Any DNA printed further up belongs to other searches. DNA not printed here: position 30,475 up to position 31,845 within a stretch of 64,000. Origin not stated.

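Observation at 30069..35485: Tightly coupled operon joining thiolase, GMC flavoprotein, NHL propeller, an unknown 356-aa protein and the selenoprotein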

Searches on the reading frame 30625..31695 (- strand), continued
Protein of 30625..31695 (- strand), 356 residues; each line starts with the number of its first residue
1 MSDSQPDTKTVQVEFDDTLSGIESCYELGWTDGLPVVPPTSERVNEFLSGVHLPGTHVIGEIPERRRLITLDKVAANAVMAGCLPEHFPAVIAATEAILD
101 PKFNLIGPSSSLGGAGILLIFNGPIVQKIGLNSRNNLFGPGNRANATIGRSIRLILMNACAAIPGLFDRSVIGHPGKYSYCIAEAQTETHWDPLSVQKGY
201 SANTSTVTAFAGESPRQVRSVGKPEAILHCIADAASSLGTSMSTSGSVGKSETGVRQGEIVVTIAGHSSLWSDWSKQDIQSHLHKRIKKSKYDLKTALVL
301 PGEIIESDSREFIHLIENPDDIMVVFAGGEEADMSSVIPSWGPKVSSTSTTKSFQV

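Call 72: get_annotated_region(hit=H7, flank=7000)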
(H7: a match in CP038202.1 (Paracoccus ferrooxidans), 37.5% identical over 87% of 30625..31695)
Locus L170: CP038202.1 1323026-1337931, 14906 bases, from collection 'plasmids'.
description: Paracoccus ferrooxidans strain NCCB 100066 plasmid pFER4, complete sequence
organism: Paracoccus ferrooxidans (NCBI taxid 327104)
taxonomy: Bacteria; Pseudomonadota; Alphaproteobacteria; Rhodobacterales; Paracoccaceae; Paracoccus; Paracoccus ferrooxidans
host: -; source: single cell,bioreactor; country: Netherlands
typing (MOB-suite, as given by PLSDB): non-mobilizable; replicon rep_cluster_746; mating-pair formation MPF_T
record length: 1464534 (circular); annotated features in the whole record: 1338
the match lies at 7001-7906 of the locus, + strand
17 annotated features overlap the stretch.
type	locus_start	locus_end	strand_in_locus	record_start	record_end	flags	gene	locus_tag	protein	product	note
CDS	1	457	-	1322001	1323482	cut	-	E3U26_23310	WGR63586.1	5-methyltetrahydropteroyltriglutamate-- homocysteine methyltransferase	-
CDS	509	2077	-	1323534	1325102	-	-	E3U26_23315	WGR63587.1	hypothetical protein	-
CDS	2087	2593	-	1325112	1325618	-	-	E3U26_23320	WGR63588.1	hypothetical protein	-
CDS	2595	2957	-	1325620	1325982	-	-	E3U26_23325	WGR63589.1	sulfur reduction protein DsrE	-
CDS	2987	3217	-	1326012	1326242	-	-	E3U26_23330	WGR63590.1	sulfurtransferase TusA family protein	-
CDS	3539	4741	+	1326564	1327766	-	-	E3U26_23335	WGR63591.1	cysteine desulfurase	-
CDS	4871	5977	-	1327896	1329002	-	-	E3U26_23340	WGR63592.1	transglutaminase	-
CDS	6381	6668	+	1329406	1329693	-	-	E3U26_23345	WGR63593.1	hypothetical protein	-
CDS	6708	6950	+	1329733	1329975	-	-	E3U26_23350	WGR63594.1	hypothetical protein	-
CDS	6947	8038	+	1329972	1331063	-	-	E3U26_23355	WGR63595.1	hypothetical protein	-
CDS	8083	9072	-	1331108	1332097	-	-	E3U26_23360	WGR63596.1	LysR family transcriptional regulator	-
CDS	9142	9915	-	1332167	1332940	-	-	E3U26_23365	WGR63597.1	SDR family oxidoreductase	-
CDS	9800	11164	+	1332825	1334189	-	-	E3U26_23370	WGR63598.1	hypothetical protein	-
CDS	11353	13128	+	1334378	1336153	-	selB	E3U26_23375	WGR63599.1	selenocysteine-specific translation elongation factor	-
CDS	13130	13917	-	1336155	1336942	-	-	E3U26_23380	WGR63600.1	IS5-like element ISPme2 family transposase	-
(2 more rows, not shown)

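Call 73: get_annotated_region(hit=H8, flank=7000)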
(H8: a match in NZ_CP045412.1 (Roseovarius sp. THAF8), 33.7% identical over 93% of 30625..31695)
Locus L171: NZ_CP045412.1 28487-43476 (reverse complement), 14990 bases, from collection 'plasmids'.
description: Roseovarius sp. THAF8 plasmid pTHAF8_b, complete sequence
organism: Roseovarius sp. THAF8 (NCBI taxid 2587846)
taxonomy: Bacteria; Pseudomonadota; Alphaproteobacteria; Rhodobacterales; Roseobacteraceae; Roseovarius; Roseovarius sp. THAF8
host: -; source: pure culture,Surface of a polyethylene microplastic particle present in tank 6 of a marine aquarium ...; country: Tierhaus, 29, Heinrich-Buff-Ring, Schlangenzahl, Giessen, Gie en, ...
typing (MOB-suite, as given by PLSDB): non-mobilizable; replicon rep_cluster_599
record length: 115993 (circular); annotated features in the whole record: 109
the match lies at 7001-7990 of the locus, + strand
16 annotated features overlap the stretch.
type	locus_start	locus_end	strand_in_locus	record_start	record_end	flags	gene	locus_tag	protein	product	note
CDS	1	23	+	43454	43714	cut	-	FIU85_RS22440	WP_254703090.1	helix-turn-helix domain-containing protein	-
CDS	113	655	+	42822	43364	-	-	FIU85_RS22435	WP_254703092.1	IS30 family transposase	-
CDS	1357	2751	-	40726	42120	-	-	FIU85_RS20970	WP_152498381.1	TRAP transporter large permease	GO:0008643 - carbohydrate transport [Evidence IEA]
CDS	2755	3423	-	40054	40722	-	-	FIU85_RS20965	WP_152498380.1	TRAP transporter small permease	-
CDS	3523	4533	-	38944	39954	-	-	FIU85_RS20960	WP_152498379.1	DctP family TRAP transporter solute-binding subunit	GO:0006810 - transport [Evidence IEA]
CDS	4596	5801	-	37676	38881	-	-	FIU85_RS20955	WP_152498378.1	CaiB/BaiF CoA-transferase family protein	-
CDS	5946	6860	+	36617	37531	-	-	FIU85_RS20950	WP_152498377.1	LysR family transcriptional regulator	GO:0006355 - regulation of DNA-templated transcription [Evidence IEA]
CDS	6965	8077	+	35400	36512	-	-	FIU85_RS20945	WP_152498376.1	hypothetical protein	-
CDS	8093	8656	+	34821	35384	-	-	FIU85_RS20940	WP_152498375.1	UGSC family (seleno)protein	-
CDS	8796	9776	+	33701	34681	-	trxB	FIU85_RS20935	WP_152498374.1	thioredoxin-disulfide reductase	-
CDS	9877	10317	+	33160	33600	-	-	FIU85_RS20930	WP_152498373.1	hypothetical protein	-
CDS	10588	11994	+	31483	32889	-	-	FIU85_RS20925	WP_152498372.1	hypothetical protein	-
CDS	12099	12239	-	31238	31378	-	-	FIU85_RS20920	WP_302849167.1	ribbon-helix-helix protein, CopG family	GO:0006355 - regulation of DNA-templated transcription [Evidence IEA]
CDS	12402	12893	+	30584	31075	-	-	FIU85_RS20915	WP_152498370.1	hypothetical protein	-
CDS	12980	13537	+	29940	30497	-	-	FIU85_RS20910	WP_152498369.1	hypothetical protein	-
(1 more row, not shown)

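Call 74: get_annotated_region(hit=H11, flank=7000)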
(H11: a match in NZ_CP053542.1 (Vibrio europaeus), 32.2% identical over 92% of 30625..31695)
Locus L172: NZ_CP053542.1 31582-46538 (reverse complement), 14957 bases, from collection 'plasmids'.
description: Vibrio europaeus strain NPI-1 plasmid pVEu, complete sequence
organism: Vibrio europaeus (NCBI taxid 300876)
taxonomy: Bacteria; Pseudomonadota; Gammaproteobacteria; Vibrionales; Vibrionaceae; Vibrio; Vibrio europaeus
host: -; source: Argopecten purpuratus,Shellfish hatchery; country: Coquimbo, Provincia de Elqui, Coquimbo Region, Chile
typing (MOB-suite, as given by PLSDB): non-mobilizable
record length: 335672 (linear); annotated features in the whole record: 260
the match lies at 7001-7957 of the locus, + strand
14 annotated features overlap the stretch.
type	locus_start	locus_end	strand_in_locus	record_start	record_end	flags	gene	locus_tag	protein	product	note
CDS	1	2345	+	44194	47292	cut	-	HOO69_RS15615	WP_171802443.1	calcium-binding protein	-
CDS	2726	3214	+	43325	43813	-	-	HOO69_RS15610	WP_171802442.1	calcium-binding protein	-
CDS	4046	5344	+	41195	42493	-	-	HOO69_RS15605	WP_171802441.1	aconitase X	-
CDS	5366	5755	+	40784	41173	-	-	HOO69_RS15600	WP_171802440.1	DUF126 domain-containing protein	-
CDS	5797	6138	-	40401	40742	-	-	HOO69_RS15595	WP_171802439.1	hypothetical protein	-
CDS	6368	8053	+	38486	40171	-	-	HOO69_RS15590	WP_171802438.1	hypothetical protein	-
CDS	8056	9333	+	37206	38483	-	eno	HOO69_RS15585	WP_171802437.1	phosphopyruvate hydratase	GO:0006096 - glycolytic process [Evidence IEA]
CDS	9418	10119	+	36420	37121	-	-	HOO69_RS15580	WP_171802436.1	AzlC family ABC transporter permease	GO:0006865 - amino acid transport [Evidence IEA]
CDS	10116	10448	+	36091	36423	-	-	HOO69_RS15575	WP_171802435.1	AzlD domain-containing protein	-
CDS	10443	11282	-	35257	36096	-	-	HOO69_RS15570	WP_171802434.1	helix-turn-helix transcriptional regulator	GO:0006355 - regulation of DNA-templated transcription [Evidence IEA]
CDS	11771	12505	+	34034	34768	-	pnuC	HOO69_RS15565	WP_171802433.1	nicotinamide riboside transporter PnuC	GO:0015890 - nicotinamide mononucleotide transport [Evidence IEA]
CDS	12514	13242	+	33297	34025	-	-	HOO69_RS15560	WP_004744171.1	nucleoside phosphorylase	-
CDS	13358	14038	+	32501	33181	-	-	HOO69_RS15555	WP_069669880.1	Crp/Fnr family transcriptional regulator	GO:0006355 - regulation of DNA-templated transcription [Evidence IEA]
CDS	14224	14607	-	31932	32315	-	-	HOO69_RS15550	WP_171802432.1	Rid family detoxifying hydrolase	GO:0008152 - metabolic process [Evidence IEA]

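Call 75: get_annotated_region(hit=H15, flank=7000)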
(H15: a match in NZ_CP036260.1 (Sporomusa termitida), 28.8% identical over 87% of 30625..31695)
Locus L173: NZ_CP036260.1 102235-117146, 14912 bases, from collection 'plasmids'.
description: Sporomusa termitida strain DSM 4440 plasmid pSPTER, complete sequence
organism: Sporomusa termitida (NCBI taxid 2377)
taxonomy: Bacteria; Bacillota; Negativicutes; Selenomonadales; Sporomusaceae; Sporomusa; Sporomusa termitida
host: -; source: whole organism,intestinal contents of termite Nasutitermes nigriceps; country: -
typing (MOB-suite, as given by PLSDB): non-mobilizable
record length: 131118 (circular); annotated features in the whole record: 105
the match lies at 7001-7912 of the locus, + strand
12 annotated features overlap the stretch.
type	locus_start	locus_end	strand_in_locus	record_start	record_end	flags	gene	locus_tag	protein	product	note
CDS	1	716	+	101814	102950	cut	-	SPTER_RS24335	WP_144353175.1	acyl-CoA dehydrogenase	-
CDS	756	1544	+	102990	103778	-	-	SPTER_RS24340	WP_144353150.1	electron transfer flavoprotein subunit beta/FixA family protein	-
CDS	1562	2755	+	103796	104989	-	-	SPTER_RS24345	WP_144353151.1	electron transfer flavoprotein subunit alpha/FixB family protein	-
CDS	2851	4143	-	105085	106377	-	-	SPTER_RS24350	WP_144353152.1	aconitase X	-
CDS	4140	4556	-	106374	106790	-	-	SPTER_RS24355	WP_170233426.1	DUF126 domain-containing protein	-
CDS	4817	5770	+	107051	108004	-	-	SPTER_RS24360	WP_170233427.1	LysR family transcriptional regulator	GO:0006355 - regulation of DNA-templated transcription [Evidence IEA]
CDS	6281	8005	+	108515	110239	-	-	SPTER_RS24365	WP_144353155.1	hypothetical protein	-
CDS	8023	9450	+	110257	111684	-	-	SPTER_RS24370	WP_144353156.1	FAD-dependent oxidoreductase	-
CDS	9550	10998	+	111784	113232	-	-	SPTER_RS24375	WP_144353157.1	MFS transporter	GO:0055085 - transmembrane transport [Evidence IEA]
CDS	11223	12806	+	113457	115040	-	-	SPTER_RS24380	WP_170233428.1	response regulator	GO:0000160 - phosphorelay signal transduction system [Evidence IEA]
CDS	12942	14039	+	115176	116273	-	-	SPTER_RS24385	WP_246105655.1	uroporphyrinogen decarboxylase family protein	GO:0006779 - porphyrin-containing compound biosynthetic process [Evidence IEA]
CDS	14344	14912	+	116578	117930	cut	-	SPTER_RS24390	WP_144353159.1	FAD-dependent oxidoreductase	-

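Call 82: get_annotated_region(hit=H4, flank=6000)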
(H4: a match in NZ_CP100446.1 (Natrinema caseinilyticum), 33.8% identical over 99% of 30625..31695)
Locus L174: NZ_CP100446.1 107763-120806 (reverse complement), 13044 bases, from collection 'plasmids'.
description: Natrinema caseinilyticum strain ZJ2 plasmid unnamed1, complete sequence
organism: Natrinema caseinilyticum (NCBI taxid 2961570)
taxonomy: Archaea; Euryarchaeota; Halobacteria; Halobacteriales; Natrialbaceae; Natrinema; Natrinema caseinilyticum
host: -; source: marine sediment,sediment; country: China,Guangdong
typing (MOB-suite, as given by PLSDB): non-mobilizable
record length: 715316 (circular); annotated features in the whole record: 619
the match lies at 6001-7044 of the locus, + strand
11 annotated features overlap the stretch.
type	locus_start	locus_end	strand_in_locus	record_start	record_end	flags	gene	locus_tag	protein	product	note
CDS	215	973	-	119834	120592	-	-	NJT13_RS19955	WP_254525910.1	IclR family transcriptional regulator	GO:0006355 - regulation of DNA-templated transcription [Evidence IEA]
CDS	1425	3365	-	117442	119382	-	-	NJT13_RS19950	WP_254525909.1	archaea-specific SMC-related protein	GO:0051276 - chromosome organization [Evidence IEA]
CDS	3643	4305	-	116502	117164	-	rdfA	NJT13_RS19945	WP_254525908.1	rod-determining factor RdfA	-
CDS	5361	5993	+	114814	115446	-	-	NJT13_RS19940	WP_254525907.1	UGSC family (seleno)protein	-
CDS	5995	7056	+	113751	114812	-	-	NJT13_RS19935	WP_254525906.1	hypothetical protein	-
CDS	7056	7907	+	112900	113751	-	-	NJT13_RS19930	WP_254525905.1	DUF6282 family protein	-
CDS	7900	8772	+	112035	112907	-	-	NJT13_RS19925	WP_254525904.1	NAD(P)-binding domain-containing protein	-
CDS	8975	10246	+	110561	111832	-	-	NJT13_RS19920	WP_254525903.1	MFS transporter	GO:0055085 - transmembrane transport [Evidence IEA]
CDS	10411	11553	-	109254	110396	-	-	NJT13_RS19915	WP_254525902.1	acyl-CoA dehydrogenase family protein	-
CDS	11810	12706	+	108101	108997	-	-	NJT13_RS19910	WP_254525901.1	hypothetical protein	-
CDS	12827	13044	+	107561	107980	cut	-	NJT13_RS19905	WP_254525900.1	universal stress protein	-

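Call 83: get_annotated_region(hit=H10, flank=6000)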
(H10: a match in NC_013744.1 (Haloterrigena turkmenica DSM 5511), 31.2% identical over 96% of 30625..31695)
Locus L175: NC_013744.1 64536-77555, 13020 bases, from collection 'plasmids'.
description: Haloterrigena turkmenica DSM 5511 plasmid pHTUR01, complete sequence
organism: Haloterrigena turkmenica DSM 5511 (NCBI taxid 543526)
taxonomy: Archaea; Euryarchaeota; Halobacteria; Halobacteriales; Natrialbaceae; Haloterrigena; Haloterrigena turkmenica; Haloterrigena turkmenica DSM 5511
host: -; source: -; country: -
typing (MOB-suite, as given by PLSDB): non-mobilizable
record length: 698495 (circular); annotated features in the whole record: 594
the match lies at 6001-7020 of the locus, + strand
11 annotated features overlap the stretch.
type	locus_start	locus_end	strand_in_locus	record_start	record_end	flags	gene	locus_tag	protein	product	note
CDS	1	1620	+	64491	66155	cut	-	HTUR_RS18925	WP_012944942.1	NAD(P)/FAD-dependent oxidoreductase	-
CDS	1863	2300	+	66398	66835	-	-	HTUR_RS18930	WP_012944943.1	nuclear transport factor 2 family protein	-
CDS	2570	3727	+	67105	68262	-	-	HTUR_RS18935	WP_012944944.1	alcohol dehydrogenase catalytic domain-containing protein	-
CDS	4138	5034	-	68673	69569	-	-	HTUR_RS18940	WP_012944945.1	alpha/beta hydrolase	-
CDS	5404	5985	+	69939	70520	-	-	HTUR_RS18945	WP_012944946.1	hypothetical protein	-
CDS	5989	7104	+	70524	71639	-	-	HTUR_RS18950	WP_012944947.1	hypothetical protein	-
CDS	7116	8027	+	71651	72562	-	-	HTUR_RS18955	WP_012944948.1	NAD(P)/FAD-dependent oxidoreductase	-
CDS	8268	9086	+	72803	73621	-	-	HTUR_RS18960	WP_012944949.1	mycofactocin-coupled SDR family oxidoreductase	-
CDS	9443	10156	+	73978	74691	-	-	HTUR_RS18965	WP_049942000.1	molybdopterin-binding protein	-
CDS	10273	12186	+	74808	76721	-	-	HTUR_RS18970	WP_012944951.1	FAD-dependent oxidoreductase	-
CDS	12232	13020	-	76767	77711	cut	-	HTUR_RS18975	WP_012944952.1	SDR family oxidoreductase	-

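Call 84: get_annotated_region(hit=H12, flank=6000)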
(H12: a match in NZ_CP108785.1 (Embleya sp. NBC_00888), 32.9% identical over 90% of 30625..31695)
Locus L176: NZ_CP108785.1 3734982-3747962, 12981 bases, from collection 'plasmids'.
description: Embleya sp. NBC_00888 plasmid unnamed1, complete sequence
organism: Embleya sp. NBC_00888 (NCBI taxid 2975960)
taxonomy: Bacteria; Actinomycetota; Actinomycetes; Kitasatosporales; Streptomycetaceae; Embleya; Embleya sp. NBC 00888
host: -; source: -; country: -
typing (MOB-suite, as given by PLSDB): mobilizable; relaxase MOBP
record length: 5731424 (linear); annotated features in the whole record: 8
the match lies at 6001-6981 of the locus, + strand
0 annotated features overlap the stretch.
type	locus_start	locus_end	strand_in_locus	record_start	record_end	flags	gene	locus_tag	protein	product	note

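Call 85: get_annotated_region(hit=H5, flank=6000)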
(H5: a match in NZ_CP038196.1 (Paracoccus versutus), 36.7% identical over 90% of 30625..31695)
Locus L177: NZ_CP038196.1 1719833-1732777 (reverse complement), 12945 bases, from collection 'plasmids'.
description: Paracoccus versutus strain DSM 17099 plasmid pBEN, complete sequence
organism: Paracoccus versutus (NCBI taxid 34007)
taxonomy: Bacteria; Pseudomonadota; Alphaproteobacteria; Rhodobacterales; Paracoccaceae; Paracoccus; Paracoccus versutus
host: -; source: single cell,soil adjacent to the roots of the plant Clitoria ternatea; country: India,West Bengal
typing (MOB-suite, as given by PLSDB): conjugative; replicon rep_cluster_746; relaxase MOBP,MOBP; mating-pair formation MPF_T
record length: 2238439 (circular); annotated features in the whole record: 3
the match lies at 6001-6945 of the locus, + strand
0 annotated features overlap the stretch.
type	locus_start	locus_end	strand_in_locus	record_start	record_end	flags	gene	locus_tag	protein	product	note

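Call 86: search_protein_families(library=ncbifam, proteins=[L175:7116-8027:+, L175:5404-5985:+, L172:6368-8053:+, L173:6281-8005:+, L174:7900-8772:+, L173:8023-9450:+], max_evalue=0.001)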
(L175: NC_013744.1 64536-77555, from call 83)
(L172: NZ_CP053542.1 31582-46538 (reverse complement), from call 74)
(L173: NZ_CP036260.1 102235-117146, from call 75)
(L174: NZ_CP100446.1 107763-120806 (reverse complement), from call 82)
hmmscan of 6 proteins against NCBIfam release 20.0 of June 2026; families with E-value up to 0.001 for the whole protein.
L175:7116-8027:+ (303 aa): 58 families (the best 25 are shown)
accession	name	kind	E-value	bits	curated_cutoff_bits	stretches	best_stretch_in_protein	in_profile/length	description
TIGR01292.1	TRX_reduct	equivalog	1.2e-68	231.1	343.45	1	3-297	1-298/300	thioredoxin-disulfide reductase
TIGR03143.1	AhpF_homolog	hypoth_equivalog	8.4e-59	199.6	687.65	1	2-297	4-306/555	putative alkyl hydroperoxide reductase F subunit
TIGR03140.1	AhpF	equivalog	3.4e-51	174.4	502.9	1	3-296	213-509/515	alkyl hydroperoxide reductase subunit F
NF007614.0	PRK10262.1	equivalog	2.2e-34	119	644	1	5-300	9-315/321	thioredoxin-disulfide reductase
TIGR02053.1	MerA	equivalog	9.2e-16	57.9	454.45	2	97-298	126-331/465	mercury(II) reductase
NF004776.0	PRK06116.1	equivalog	2.3e-14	53.3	480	2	79-292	113-322/450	glutathione-disulfide reductase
TIGR04018.1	Bthiol_YpdA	hypoth_equivalog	1.6e-12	46.9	339.9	2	79-275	92-290/316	YpdA family putative bacillithiol disulfide reductase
TIGR01350.1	lipoamide_DH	equivalog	3.2e-12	45.9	408.8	2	3-43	2-42/461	dihydrolipoyl dehydrogenase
NF004945.0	PRK06292.2-3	equivalog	2.3e-11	43.3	494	1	60-274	93-305/457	dihydrolipoyl dehydrogenase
TIGR01424.1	gluta_reduc_2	equivalog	1.2e-10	40.6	606.05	1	68-294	100-322/446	glutathione-disulfide reductase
NF004991.0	PRK06370.1-3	subfamily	2.4e-10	39.6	620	1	2-43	35-76/509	FAD-containing oxidoreductase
NF010311.1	PRK13748.1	subfamily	1.2e-09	37.6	600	0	4-42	99-137/560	mercury(II) reductase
TIGR01421.1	gluta_reduc_1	equivalog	1.7e-09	37.4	556.15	1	3-42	3-42/450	glutathione-disulfide reductase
TIGR01372.1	soxA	subfamily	5.7e-09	34.3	1164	1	4-89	170-253/996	sarcosine oxidase subunit alpha family protein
NF004944.0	PRK06292.2-2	equivalog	7.5e-09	34.7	619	1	95-274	126-306/460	dihydrolipoyl dehydrogenase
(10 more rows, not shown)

L175:5404-5985:+ (193 aa): 1 family
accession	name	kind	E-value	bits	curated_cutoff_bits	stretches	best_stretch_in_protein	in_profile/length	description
NF041046.1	UGSC_fam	equivalog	1.1e-17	64.4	125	1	24-173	1-146/147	UGSC family (seleno)protein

L172:6368-8053:+ (561 aa): 1 family
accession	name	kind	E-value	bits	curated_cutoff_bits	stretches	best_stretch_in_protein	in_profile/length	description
NF041046.1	UGSC_fam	equivalog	3.2e-05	24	125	1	36-144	4-108/147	UGSC family (seleno)protein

L173:6281-8005:+ (574 aa): 1 family
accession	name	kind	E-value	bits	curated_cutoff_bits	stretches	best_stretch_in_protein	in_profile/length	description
NF041046.1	UGSC_fam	equivalog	3.7e-05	23.8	125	1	55-131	21-96/147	UGSC family (seleno)protein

L174:7900-8772:+ (290 aa): 9 families
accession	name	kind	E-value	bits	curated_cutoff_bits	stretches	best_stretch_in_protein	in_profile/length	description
TIGR01505.1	tartro_sem_red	equivalog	2.4e-07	30.3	340.75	1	8-120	2-118/291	2-hydroxy-3-oxopropionate reductase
TIGR01692.1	HIBADH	equivalog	1e-06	28.3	291.6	1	11-209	2-206/288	3-hydroxyisobutyrate dehydrogenase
NF008592.0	PRK11559.1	equivalog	1.9e-06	27.4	397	1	7-192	4-195/296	2-hydroxy-3-oxopropionate reductase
NF005091.0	PRK06522.2-2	equivalog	2.2e-06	27.1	252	1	7-201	3-214/302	2-dehydropantoate 2-reductase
NF006409.0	PRK08655.1-3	equivalog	2e-05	24.3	310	1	9-97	4-93/290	prephenate dehydrogenase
TIGR00112.1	proC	equivalog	0.00016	21.4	196.75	0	8-84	1-81/263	pyrroline-5-carboxylate reductase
NF004017.0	PRK05479.1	equivalog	0.00018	20.3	336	1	6-68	18-79/337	ketol-acid reductoisomerase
NF004783.0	PRK06129.1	equivalog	0.00028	20.4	347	0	6-62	3-55/315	3-hydroxyacyl-CoA dehydrogenase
NF007161.0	PRK09599.1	subfamily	0.0006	19.1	271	0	7-62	2-56/302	NADP-dependent phosphogluconate dehydrogenase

L173:8023-9450:+ (475 aa): 43 families (the best 25 are shown)
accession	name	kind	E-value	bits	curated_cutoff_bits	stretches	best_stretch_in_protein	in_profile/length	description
NF009476.0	PRK12839.1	equivalog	1.1e-08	33.7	940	1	6-60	8-62/572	FAD-dependent oxidoreductase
NF005882.1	PRK07843.1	equivalog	1.7e-08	33.3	788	1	6-49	1-44/547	3-oxosteroid 1-dehydrogenase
NF004789.0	PRK06134.1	subfamily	4e-08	32.3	747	1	6-49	12-55/581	FAD-dependent oxidoreductase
TIGR02032.1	GG-red-SF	subfamily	1.4e-07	31.5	158.8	1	7-167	1-153/297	geranylgeranyl reductase family protein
NF053717.1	VnlPnlRedVprA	equivalog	3e-07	29.6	600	1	6-46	6-46/481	vinyl phenol reductase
NF009478.0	PRK12844.1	equivalog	6.9e-07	27.9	789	1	6-49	8-51/559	3-ketosteroid-delta-1-dehydrogenase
NF041160.1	DGGPL_Thplmales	equivalog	8.8e-07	28.2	780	1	6-197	3-194/396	digeranylgeranylglycerophospholipid reductase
NF005512.0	PRK07121.1-5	subfamily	9.3e-07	27.7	812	1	8-55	23-68/489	FAD-binding protein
TIGR01372.1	soxA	subfamily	1.3e-06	26.5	1164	1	5-46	167-208/996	sarcosine oxidase subunit alpha family protein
NF005511.0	PRK07121.1-4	equivalog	1.7e-06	26.8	466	1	6-49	20-62/553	FAD-binding protein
NF005064.0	PRK06481.1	equivalog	2.3e-06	26.6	542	1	5-44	60-99/506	flavocytochrome c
NF009477.0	PRK12843.1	equivalog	2.4e-06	26.3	758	1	6-49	16-59/578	FAD-dependent oxidoreductase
TIGR01350.1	lipoamide_DH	equivalog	3.3e-06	26.1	408.8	1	6-43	1-37/461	dihydrolipoyl dehydrogenase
NF053677.1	Desat2ChcC2Cyan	equivalog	3.7e-06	25.6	900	1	7-49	1-43/558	4-oxocyclohex-2-ene-1-carboxylate 5-dehydrogenase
NF005510.0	PRK07121.1-3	subfamily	3.8e-06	25.9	481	1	7-49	23-65/492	FAD-binding protein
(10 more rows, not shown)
